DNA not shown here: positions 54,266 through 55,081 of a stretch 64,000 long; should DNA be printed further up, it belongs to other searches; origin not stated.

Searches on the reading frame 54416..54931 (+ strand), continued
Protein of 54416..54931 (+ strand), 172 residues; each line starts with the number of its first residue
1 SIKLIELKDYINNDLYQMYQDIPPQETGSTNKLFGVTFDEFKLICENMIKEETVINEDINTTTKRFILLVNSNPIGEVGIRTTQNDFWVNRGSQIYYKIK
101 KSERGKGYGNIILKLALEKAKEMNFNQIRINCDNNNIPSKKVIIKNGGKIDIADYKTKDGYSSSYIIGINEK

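Call 83: search_protein_families(library=pfam, proteins=[L029:4805-6367:+, L029:3530-4036:+, L094:6608-7570:+, L047:7505-8662:+, L037:1425-2099:+, L039:1797-2378:+, L080:4346-4879:+], max_evalue=0.001)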
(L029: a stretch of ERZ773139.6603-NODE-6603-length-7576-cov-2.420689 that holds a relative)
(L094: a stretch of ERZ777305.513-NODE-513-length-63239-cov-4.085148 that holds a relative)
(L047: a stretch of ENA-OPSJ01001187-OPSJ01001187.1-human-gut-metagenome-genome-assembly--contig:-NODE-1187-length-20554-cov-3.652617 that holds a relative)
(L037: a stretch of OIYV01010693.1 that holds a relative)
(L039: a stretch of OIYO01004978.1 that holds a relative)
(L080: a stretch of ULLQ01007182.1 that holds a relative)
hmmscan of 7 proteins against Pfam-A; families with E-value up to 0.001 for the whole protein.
L029:4805-6367:+ (521 aa): 4 families
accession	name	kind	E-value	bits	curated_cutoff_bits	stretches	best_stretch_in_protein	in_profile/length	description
PF04055.27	Radical_SAM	-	4.5e-20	72.9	29.5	1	195-345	4-164/166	Radical SAM superfamily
PF13302.13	Acetyltransf_3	-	9.2e-10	39.8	25.4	1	65-156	45-136/138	Acetyltransferase (GNAT) domain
PF00583.31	Acetyltransf_1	-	1.1e-05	26.1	20.7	1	70-156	31-115/116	Acetyltransferase (GNAT) family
PF13353.11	Fer4_12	-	3.8e-05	24.5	22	1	197-304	14-125/137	4Fe-4S single cluster domain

L029:3530-4036:+ (169 aa): 3 families
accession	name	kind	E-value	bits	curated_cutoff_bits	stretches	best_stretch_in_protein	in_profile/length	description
PF00583.31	Acetyltransf_1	-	2.7e-07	31.3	20.7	1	51-140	23-109/116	Acetyltransferase (GNAT) family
PF13302.13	Acetyltransf_3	-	7.4e-07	30.4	25.4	1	60-144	52-134/138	Acetyltransferase (GNAT) domain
PF13508.13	Acetyltransf_7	-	0.00064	20.5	27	1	65-129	6-67/84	Acetyltransferase (GNAT) domain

L094:6608-7570:+ (321 aa): 5 families
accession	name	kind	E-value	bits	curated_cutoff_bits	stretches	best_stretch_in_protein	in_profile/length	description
PF00293.34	NUDIX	-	3e-15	56.9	21.1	1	180-303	6-128/134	NUDIX domain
PF13508.13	Acetyltransf_7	-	3.2e-13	50.3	27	1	54-128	3-83/84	Acetyltransferase (GNAT) domain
PF00583.31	Acetyltransf_1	-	5.7e-12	46.4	20.7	1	56-127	37-116/116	Acetyltransferase (GNAT) family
PF13673.13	Acetyltransf_10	-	4e-08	33.7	23.6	1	28-130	2-110/128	Acetyltransferase (GNAT) domain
PF08445.16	FR47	-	1e-07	32.2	22.1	1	74-130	20-80/86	FR47-like protein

L047:7505-8662:+ (386 aa): 0 families

L037:1425-2099:+ (225 aa): 1 family
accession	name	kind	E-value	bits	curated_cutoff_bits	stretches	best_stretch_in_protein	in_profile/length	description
PF00149.33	Metallophos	-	1.6e-10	42.2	21.5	1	2-206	3-190/191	Calcineurin-like phosphoesterase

L039:1797-2378:+ (194 aa): 0 families

L080:4346-4879:+ (178 aa): 5 families
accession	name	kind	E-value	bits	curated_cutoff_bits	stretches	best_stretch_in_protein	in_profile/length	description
PF00583.31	Acetyltransf_1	-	6.5e-12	46.2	20.7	1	40-145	9-115/116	Acetyltransferase (GNAT) family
PF13302.13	Acetyltransf_3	-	9.5e-10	39.7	25.4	1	34-145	31-136/138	Acetyltransferase (GNAT) domain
PF13527.13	Acetyltransf_9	-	2.5e-05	24.7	25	1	60-128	40-111/127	Acetyltransferase (GNAT) domain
PF13673.13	Acetyltransf_10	-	4.5e-05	23.9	23.6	1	41-135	11-97/128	Acetyltransferase (GNAT) domain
PF13508.13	Acetyltransf_7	-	6e-05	23.8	27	1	61-125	3-64/84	Acetyltransferase (GNAT) domain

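Call 86: search_protein_families(library=ncbifam, proteins=[L029:4805-6367:+], max_evalue=0.001)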
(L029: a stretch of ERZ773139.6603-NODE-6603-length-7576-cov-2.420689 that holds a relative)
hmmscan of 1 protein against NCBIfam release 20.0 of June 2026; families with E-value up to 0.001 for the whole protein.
L029:4805-6367:+ (521 aa): 45 families (the best 25 are shown)
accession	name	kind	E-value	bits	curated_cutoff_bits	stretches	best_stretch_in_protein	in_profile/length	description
TIGR02668.1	moaA_archaeal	equivalog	7.5e-25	87.5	325.25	1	193-355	15-181/303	GTP 3',8-cyclase MoaA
NF001199.0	PRK00164.2-1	equivalog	5e-21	75.1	231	1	193-349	17-177/308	GTP 3',8-cyclase MoaA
TIGR04347.1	pseudo_SAM_Halo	equivalog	3.2e-20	72.8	525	1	178-358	29-210/390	TIGR04347 family pseudo-SAM/SPASM protein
TIGR04054.1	rSAM_NirJ1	equivalog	1.5e-19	69.9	650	1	187-357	36-207/387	putative heme d1 biosynthesis radical SAM protein NirJ1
TIGR04055.1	rSAM_NirJ2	equivalog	4.2e-19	69.2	500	1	190-500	3-304/326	putative heme d1 biosynthesis radical SAM protein NirJ2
TIGR04303.1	GeoRSP_rSAM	equivalog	6.3e-19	68.7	400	1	187-510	4-317/325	GeoRSP system radical SAM/SPASM protein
TIGR02666.1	moaA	equivalog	3.6e-18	65.6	284.05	1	197-353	19-186/336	GTP 3',8-cyclase MoaA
TIGR04545.1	rSAM_ahbD_hemeb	equivalog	2e-17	63.7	500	1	190-395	3-211/339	heme b synthase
TIGR04546.1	rSAM_ahbC_deAc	equivalog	2.3e-17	62.9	650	1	187-357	39-210/390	12,18-didecarboxysiroheme deacetylase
TIGR03977.1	rSAM_pair_HxsC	equivalog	7.9e-17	61.1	267.9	1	192-356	30-198/292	His-Xaa-Ser system radical SAM maturase HxsC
TIGR04051.1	rSAM_NirJ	equivalog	5.3e-16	58.5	515.45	1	195-353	9-169/354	heme d1 biosynthesis radical SAM protein NirJ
NF050035.1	rSAM_WgK_link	exception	2.6e-15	56.3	650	1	194-339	16-163/367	radical SAM/SPASM peptide maturase WgkB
NF038332.1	rSAM_rare_HxsC4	exception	3.1e-14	52.9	500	1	192-409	18-246/335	radical SAM protein HxsC4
NF045702.1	rSAM_GDGT_ether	equivalog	3.2e-14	52.4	450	1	194-327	93-234/486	tetraether lipid synthase Tes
NF045574.1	sacti_mat_StsB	exception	1.2e-13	50.8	625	1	190-504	98-400/466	StsB family radical SAM/SPASM domain sactipeptide maturase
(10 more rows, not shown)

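Call 102: search_protein_families(library=ncbifam, proteins=[L051:3308-4348:+], max_evalue=0.001)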
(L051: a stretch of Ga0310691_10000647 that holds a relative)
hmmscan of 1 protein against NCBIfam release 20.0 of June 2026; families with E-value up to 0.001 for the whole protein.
L051:3308-4348:+ (347 aa): 44 families (the best 25 are shown)
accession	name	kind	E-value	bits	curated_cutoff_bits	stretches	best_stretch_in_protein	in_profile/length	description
NF038283.1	viperin_w_prok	equivalog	5.4e-17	61.9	180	1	76-321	3-258/281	viperin family antiviral radical SAM protein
TIGR04053.2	TIGR04053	equivalog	1.6e-14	53.9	395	1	73-287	6-223/366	TIGR04053 family radical SAM/SPASM domain-containing protein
TIGR04545.1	rSAM_ahbD_hemeb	equivalog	8.6e-14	51.7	500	1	77-287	2-214/339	heme b synthase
TIGR02668.1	moaA_archaeal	equivalog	1.2e-13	50.7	325.25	1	81-340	16-270/303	GTP 3',8-cyclase MoaA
NF045702.1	rSAM_GDGT_ether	equivalog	1.4e-13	50.3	450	1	80-293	91-311/486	tetraether lipid synthase Tes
NF045646.2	rSAM_Se_TrsS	equivalog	1.8e-13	49.8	490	1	81-290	92-306/441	radical SAM (seleno)protein TrsS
TIGR02666.1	moaA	equivalog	2.8e-13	49.5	284.05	1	81-241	16-186/336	GTP 3',8-cyclase MoaA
TIGR04546.1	rSAM_ahbC_deAc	equivalog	3.5e-13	49.1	650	1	77-278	41-243/390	12,18-didecarboxysiroheme deacetylase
TIGR03977.1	rSAM_pair_HxsC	equivalog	5.7e-13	48.4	267.9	1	80-289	30-247/292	His-Xaa-Ser system radical SAM maturase HxsC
TIGR04250.1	SCM_rSAM_ScmE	equivalog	9.6e-13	47.7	400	1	80-284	8-218/358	SynChlorMet cassette radical SAM/SPASM protein ScmE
TIGR04055.1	rSAM_NirJ2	equivalog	1.1e-12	48.2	500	1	77-288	2-214/326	putative heme d1 biosynthesis radical SAM protein NirJ2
TIGR04054.1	rSAM_NirJ1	equivalog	4.7e-12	45.2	650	1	77-278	38-240/387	putative heme d1 biosynthesis radical SAM protein NirJ1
NF047865.1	rSAM_PapB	equivalog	1.4e-11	44.3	340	1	79-294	7-233/330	PapB family radical SAM/SPASM ranthipeptide maturase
TIGR04303.1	GeoRSP_rSAM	equivalog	1.5e-11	44.4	400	1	72-270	2-199/325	GeoRSP system radical SAM/SPASM protein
NF001199.0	PRK00164.2-1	equivalog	8.6e-11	41.5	231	1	81-279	18-217/308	GTP 3',8-cyclase MoaA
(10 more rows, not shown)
